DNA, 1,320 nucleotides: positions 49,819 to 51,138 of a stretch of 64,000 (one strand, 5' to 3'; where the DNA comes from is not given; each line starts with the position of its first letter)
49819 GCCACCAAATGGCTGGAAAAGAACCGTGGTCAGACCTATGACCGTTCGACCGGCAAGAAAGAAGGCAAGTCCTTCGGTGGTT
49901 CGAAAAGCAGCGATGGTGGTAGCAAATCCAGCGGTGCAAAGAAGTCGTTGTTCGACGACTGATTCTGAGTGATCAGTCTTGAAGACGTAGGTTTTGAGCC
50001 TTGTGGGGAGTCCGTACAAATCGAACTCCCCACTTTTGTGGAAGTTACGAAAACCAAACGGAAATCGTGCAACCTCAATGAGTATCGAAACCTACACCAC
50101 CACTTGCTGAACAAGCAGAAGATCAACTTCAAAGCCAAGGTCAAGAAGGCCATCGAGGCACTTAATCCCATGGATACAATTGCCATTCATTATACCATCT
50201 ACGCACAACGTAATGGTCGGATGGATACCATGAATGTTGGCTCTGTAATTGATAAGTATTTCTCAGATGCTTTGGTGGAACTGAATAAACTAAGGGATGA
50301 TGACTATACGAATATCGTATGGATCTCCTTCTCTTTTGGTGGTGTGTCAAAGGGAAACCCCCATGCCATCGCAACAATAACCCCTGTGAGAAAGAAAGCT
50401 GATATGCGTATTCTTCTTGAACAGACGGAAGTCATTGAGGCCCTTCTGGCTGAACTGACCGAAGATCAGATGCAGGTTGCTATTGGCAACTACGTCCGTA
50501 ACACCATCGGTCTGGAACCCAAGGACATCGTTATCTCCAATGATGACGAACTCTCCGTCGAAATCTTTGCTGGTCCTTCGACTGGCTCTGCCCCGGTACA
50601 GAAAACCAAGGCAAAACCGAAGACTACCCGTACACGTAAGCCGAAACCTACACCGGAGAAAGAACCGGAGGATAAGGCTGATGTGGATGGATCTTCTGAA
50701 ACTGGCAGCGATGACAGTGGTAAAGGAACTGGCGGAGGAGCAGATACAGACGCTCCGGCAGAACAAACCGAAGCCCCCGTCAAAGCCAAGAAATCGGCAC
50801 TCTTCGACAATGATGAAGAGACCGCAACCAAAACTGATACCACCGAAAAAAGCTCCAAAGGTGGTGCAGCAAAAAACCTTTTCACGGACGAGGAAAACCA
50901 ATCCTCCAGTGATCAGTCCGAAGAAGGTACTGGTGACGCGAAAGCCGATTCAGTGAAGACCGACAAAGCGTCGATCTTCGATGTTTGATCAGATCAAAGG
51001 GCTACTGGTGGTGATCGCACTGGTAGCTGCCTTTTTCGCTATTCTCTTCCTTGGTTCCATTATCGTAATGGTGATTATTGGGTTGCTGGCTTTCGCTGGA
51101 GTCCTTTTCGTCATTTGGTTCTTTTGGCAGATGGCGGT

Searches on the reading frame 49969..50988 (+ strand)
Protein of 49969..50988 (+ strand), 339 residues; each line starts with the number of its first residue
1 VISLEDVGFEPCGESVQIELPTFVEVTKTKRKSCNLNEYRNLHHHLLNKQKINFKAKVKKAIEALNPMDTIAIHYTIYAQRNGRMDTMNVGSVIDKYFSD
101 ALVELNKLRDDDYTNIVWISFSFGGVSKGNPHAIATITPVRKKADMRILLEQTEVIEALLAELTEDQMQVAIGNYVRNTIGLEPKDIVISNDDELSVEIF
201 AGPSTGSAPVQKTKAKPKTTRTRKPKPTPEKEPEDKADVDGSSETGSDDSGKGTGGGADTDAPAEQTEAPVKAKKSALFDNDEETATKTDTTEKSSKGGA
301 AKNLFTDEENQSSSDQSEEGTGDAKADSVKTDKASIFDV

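Call 31: find_encoding_contigs(protein=window:49969-50988:+, flank=5000, max_places=10)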
Protein window:49969-50988:+ (339 aa): 1 contig read that carries it; 1 place shown.
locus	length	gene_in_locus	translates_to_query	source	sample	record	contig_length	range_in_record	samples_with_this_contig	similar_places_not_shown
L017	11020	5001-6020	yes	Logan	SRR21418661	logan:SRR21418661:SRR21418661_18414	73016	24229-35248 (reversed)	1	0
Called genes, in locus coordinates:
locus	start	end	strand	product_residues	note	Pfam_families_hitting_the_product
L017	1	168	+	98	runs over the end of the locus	-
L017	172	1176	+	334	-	-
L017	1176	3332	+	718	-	-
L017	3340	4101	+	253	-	PF13479:AAA_24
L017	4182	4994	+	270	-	-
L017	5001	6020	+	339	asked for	-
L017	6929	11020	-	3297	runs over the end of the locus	PF21624:vRNAP_plug (faint), PF21867:vRNAP_dom_2, PF21894:N4_RNAP_helical, PF21769:vRNAP_dom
